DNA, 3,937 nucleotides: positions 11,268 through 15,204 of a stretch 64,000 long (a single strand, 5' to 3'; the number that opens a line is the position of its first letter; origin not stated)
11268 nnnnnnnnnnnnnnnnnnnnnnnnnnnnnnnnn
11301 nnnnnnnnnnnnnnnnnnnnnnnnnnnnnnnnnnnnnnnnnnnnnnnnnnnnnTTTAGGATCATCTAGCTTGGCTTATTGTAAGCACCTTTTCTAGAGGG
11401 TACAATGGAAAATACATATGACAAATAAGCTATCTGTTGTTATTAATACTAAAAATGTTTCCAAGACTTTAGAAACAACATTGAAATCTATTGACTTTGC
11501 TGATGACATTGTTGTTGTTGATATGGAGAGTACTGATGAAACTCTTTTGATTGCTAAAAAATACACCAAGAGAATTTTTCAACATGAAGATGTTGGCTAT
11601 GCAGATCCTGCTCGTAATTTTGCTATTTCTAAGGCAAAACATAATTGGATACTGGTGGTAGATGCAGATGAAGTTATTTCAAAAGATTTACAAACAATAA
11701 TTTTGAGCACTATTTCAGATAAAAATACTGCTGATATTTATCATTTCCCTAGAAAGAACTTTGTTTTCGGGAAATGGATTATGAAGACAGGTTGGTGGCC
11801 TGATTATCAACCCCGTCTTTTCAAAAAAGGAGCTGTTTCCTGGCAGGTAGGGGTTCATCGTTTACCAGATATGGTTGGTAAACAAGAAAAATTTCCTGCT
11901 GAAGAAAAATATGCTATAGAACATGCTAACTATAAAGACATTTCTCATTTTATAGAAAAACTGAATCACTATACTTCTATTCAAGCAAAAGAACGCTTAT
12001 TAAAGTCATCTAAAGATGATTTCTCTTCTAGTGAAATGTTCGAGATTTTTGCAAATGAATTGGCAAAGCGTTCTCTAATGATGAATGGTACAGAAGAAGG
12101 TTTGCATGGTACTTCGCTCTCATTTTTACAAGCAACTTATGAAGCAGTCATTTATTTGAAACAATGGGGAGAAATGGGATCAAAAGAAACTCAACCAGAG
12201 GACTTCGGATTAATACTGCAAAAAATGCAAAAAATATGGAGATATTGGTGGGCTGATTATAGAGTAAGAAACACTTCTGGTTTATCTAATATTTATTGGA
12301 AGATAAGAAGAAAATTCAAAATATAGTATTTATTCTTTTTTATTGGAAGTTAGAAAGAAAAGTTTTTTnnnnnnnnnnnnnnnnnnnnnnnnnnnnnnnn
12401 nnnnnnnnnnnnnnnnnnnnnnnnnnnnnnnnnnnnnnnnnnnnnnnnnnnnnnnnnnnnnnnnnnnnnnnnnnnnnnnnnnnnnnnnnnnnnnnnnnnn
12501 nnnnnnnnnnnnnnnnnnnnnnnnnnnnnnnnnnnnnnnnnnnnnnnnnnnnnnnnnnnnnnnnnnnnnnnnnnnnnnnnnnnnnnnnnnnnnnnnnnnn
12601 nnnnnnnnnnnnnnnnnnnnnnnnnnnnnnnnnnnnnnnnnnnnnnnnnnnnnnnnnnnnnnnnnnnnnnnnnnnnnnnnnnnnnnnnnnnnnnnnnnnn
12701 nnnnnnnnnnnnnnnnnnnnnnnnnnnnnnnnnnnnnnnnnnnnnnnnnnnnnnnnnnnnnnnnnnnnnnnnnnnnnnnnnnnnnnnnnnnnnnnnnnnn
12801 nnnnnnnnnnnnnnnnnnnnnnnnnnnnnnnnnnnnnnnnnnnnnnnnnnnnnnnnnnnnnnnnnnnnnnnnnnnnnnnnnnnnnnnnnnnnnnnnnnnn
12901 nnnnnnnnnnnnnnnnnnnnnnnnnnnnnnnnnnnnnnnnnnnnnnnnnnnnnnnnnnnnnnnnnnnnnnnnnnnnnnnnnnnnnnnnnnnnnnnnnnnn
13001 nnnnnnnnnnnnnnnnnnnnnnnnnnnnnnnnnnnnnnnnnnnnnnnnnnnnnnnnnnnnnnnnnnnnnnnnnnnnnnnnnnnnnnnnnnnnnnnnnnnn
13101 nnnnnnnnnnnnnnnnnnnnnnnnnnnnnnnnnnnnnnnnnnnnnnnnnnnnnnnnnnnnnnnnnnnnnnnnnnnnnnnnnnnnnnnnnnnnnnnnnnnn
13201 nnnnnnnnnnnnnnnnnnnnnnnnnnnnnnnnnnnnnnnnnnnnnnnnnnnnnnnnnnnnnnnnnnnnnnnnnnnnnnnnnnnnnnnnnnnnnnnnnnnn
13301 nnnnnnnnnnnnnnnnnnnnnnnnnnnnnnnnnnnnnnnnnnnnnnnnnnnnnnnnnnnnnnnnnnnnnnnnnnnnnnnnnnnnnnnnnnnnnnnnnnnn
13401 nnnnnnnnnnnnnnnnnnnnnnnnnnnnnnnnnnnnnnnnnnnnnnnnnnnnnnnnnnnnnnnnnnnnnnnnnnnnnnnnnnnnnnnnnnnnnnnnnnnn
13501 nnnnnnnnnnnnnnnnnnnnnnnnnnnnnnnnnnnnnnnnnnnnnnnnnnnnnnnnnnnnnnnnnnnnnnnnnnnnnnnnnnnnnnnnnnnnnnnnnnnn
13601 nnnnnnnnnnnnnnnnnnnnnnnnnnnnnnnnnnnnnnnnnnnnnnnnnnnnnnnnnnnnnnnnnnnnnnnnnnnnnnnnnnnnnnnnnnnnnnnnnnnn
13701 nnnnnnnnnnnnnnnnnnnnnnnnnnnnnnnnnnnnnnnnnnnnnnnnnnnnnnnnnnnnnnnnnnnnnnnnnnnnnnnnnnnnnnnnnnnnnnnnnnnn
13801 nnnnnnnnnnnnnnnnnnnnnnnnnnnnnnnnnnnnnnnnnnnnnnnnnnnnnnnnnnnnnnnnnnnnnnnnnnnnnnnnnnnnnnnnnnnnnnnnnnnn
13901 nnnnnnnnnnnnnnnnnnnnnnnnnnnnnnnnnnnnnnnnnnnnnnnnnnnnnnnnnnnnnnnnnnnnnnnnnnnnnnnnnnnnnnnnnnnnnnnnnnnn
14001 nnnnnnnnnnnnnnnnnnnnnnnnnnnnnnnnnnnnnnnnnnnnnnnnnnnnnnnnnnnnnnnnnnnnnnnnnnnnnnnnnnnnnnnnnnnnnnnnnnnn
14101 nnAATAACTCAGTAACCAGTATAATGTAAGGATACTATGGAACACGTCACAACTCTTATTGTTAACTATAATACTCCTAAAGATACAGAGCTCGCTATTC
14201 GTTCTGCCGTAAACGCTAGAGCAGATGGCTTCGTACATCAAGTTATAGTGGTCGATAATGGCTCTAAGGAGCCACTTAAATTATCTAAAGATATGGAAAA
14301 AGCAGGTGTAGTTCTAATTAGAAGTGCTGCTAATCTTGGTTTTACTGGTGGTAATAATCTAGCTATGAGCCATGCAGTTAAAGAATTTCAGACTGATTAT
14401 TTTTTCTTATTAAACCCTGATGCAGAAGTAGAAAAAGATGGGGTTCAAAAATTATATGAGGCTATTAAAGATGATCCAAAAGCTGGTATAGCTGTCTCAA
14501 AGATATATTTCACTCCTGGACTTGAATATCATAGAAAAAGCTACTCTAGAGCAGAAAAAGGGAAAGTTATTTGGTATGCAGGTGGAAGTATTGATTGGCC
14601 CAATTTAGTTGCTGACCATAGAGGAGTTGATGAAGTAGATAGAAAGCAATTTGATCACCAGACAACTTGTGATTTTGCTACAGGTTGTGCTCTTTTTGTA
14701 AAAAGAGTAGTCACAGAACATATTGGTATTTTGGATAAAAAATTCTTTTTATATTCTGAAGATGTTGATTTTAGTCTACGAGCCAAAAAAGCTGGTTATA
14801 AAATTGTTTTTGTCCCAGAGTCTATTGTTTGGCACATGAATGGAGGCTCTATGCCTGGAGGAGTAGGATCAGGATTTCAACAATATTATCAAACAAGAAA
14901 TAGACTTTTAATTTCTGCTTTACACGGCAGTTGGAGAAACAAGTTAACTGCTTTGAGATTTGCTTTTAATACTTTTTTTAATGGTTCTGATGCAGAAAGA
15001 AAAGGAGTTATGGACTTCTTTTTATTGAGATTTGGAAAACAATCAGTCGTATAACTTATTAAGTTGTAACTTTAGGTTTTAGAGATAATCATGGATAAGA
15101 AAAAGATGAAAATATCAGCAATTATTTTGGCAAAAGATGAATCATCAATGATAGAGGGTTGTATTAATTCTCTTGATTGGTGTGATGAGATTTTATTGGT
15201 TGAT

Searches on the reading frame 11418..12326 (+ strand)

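Call 8: search_protein_families(library=pfam, proteins=[window:11418-12326:+], max_evalue=0.01)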
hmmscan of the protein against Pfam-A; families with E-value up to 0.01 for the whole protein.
window:11418-12326:+ (302 aa): 4 families
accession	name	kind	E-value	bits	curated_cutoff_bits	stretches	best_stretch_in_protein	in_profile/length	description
PF00535.33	Glycos_transf_2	-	2.2e-15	57.4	23.3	1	6-135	1-142/168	Glycosyl transferase family 2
PF13704.12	Glyco_tranf_2_4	-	0.00013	22.8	27.5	1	28-88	19-85/98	Glycosyl transferase family 2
PF10111.15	Glyco_tranf_2_2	-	0.00013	22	27.3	1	7-104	2-111/276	Glycosyltransferase like family 2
PF13641.12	Glyco_tranf_2_3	-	0.0028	18.1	27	1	11-99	9-111/230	Glycosyltransferase like family 2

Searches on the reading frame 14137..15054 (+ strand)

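Call 8: search_protein_families(library=pfam, proteins=[window:14137-15054:+], max_evalue=0.01)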
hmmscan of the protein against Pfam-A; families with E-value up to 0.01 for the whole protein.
window:14137-15054:+ (305 aa): 3 families
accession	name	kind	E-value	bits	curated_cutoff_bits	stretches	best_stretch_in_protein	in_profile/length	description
PF00535.33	Glycos_transf_2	-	1.2e-13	51.8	23.3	1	7-185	3-157/168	Glycosyl transferase family 2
PF13641.12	Glyco_tranf_2_3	-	2.3e-10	41.3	27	1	5-238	4-216/230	Glycosyltransferase like family 2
PF13632.12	Glyco_trans_2_3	-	3.2e-07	30.8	27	1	180-256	72-138/198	Glycosyl transferase family group 2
